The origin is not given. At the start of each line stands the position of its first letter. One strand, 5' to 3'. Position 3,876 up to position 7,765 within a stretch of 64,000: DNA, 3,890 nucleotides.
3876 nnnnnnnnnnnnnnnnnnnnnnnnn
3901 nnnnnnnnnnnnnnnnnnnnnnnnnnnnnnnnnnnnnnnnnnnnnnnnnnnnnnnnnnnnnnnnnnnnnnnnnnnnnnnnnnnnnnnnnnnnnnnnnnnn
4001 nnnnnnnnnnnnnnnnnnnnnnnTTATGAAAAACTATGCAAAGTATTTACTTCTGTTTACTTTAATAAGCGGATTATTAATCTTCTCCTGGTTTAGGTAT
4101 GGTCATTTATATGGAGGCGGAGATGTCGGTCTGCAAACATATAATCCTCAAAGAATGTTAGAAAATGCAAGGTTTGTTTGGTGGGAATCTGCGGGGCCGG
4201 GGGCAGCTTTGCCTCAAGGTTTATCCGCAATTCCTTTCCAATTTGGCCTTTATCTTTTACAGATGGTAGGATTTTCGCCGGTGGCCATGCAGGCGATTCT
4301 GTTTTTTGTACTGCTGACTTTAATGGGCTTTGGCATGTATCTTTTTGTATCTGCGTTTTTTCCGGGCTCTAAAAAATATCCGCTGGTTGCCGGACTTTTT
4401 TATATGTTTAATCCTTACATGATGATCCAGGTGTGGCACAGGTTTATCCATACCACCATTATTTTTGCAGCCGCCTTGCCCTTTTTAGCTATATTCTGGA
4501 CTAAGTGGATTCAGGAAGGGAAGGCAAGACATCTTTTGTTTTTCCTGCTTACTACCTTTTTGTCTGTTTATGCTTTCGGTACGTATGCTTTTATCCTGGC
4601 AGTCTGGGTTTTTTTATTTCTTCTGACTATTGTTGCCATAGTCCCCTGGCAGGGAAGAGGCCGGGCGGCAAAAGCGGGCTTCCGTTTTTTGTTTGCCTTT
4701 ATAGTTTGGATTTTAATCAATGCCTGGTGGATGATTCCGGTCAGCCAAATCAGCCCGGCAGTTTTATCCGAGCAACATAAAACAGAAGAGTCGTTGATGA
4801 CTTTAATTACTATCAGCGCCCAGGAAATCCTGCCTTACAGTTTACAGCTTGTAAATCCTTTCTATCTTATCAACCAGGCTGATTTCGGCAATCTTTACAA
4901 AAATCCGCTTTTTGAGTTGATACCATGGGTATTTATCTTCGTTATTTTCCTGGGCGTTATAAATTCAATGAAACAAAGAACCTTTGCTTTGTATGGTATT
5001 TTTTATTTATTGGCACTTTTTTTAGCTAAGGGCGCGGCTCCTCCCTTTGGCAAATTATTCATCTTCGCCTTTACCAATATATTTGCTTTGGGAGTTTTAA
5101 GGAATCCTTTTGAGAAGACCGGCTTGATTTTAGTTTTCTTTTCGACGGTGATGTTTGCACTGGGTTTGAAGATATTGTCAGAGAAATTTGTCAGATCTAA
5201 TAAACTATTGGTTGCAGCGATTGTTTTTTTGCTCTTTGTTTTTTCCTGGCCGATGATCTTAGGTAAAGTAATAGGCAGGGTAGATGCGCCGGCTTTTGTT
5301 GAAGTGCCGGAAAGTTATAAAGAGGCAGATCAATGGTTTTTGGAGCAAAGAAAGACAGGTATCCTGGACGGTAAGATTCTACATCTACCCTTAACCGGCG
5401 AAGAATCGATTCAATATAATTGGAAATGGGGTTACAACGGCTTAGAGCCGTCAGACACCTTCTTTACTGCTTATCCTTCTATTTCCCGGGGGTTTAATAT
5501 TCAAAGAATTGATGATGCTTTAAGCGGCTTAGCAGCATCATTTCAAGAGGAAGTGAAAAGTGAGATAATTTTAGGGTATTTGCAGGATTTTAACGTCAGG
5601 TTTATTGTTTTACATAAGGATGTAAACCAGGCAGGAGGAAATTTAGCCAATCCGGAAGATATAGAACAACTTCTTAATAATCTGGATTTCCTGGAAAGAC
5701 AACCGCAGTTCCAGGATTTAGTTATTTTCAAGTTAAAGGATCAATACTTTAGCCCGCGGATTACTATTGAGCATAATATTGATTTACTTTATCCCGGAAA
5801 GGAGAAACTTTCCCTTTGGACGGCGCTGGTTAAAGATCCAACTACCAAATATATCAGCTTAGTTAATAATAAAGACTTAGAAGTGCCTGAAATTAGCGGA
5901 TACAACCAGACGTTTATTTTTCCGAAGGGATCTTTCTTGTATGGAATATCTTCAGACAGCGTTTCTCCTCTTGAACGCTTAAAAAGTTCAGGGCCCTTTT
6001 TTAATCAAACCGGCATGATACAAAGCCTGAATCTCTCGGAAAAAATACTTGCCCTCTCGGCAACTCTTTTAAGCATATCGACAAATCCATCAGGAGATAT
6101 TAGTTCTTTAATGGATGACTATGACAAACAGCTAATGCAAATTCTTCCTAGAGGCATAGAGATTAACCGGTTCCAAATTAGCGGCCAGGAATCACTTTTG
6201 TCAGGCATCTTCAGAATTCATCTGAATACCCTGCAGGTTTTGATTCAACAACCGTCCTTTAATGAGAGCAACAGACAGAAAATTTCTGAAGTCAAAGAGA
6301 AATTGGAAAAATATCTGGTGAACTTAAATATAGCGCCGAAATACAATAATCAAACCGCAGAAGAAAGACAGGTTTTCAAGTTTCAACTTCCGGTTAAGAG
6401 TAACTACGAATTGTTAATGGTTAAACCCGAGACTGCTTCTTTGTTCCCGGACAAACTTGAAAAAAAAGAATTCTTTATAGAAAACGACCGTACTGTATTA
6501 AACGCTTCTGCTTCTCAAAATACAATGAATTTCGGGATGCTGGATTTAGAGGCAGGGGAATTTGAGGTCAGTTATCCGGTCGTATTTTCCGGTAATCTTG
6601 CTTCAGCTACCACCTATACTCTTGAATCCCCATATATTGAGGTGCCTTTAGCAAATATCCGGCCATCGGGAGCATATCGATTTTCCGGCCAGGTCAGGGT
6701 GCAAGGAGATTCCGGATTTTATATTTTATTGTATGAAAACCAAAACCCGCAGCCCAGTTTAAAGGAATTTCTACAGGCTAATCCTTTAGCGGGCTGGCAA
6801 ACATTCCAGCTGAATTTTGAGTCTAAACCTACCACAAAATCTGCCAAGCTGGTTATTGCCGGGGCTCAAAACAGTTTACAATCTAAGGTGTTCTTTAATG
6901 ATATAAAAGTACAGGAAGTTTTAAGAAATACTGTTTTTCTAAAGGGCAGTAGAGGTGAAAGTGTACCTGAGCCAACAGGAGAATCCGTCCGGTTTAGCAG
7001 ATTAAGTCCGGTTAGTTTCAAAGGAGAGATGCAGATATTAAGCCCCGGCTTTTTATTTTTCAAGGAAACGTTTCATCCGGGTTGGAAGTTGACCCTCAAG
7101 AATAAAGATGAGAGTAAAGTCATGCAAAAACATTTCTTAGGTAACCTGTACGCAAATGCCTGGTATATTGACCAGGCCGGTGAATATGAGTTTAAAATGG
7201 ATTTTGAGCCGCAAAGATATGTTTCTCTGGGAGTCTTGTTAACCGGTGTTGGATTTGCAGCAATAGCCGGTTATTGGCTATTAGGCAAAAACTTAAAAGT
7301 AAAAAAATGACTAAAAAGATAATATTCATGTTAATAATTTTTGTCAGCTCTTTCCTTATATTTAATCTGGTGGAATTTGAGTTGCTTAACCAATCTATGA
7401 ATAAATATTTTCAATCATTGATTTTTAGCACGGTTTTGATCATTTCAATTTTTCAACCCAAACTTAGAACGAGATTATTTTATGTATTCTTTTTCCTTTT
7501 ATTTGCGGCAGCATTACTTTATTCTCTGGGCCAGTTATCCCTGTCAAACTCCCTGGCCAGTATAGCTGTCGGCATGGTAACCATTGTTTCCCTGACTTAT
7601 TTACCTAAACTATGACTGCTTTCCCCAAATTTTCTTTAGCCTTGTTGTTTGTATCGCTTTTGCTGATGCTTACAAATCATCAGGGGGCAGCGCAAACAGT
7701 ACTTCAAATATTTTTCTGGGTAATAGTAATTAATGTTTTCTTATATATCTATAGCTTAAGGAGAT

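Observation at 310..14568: Triplicated YfhO-like GT-C giants, each next to a GtrA-sized 4-TM protein, plus a GtrB/CsbB-like GT2: a multiplied three-component extracytoplasmic glycosylation system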

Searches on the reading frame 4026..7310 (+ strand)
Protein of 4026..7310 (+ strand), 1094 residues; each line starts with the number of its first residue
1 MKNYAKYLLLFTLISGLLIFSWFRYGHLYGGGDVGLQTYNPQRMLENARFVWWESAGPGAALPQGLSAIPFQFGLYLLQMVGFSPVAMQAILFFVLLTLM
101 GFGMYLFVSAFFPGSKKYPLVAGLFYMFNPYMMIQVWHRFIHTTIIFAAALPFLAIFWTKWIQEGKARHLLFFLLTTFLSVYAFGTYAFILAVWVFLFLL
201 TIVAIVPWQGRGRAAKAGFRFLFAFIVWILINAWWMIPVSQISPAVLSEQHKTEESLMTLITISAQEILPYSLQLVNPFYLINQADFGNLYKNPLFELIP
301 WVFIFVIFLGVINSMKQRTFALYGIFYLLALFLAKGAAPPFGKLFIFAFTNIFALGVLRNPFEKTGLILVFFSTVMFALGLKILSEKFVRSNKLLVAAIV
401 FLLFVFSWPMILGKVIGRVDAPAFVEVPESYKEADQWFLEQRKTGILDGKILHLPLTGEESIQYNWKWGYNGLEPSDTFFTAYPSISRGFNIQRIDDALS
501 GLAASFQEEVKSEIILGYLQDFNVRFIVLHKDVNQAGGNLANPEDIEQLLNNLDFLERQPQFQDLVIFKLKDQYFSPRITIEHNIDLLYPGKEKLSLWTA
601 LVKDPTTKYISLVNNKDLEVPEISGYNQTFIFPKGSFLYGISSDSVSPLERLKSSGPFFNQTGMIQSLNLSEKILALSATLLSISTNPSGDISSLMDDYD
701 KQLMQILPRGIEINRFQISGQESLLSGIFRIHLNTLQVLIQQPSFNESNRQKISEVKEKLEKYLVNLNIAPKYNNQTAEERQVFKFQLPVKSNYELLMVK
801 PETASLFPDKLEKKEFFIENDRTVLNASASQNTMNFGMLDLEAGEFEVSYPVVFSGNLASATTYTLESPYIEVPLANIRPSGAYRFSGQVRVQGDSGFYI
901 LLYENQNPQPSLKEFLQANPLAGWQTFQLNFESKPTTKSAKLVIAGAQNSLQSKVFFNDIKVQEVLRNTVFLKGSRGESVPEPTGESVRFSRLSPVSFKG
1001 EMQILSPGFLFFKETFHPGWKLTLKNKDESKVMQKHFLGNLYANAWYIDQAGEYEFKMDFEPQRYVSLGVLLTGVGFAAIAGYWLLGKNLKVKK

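Call 4: search_protein_families(library=pfam, proteins=[window:4026-7310:+], max_evalue=0.1)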
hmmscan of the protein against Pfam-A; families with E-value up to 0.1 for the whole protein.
window:4026-7310:+ (1094 aa): 1 family
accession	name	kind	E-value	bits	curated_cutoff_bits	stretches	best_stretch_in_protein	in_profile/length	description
PF11847.13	GT-C_AftD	-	1.1e-05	24.1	26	1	38-562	23-539/661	Alpha-(1->3)-arabinofuranosyltransferase, N-terminal GT-C domain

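Call 5: search_protein_families(library=ncbifam, proteins=[window:4026-7310:+], max_evalue=0.1)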
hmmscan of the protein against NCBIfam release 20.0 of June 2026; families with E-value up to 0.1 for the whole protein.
window:4026-7310:+ (1094 aa): 0 families

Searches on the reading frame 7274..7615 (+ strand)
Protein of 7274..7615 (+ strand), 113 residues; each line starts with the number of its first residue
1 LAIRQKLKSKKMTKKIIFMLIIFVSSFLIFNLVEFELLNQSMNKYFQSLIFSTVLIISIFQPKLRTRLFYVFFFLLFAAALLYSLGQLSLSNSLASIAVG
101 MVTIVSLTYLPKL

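Call 4: search_protein_families(library=pfam, proteins=[window:7274-7615:+], max_evalue=0.1)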
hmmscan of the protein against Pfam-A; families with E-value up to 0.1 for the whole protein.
window:7274-7615:+ (113 aa): 0 families

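Call 5: search_protein_families(library=ncbifam, proteins=[window:7274-7615:+], max_evalue=0.1)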
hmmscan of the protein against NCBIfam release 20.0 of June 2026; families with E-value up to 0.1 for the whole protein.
window:7274-7615:+ (113 aa): 1 family
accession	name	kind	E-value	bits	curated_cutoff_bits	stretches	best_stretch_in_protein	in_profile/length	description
NF047981.1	RC1041_fam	subfamily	0.016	15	90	1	8-31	16-39/57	RC1041 family protein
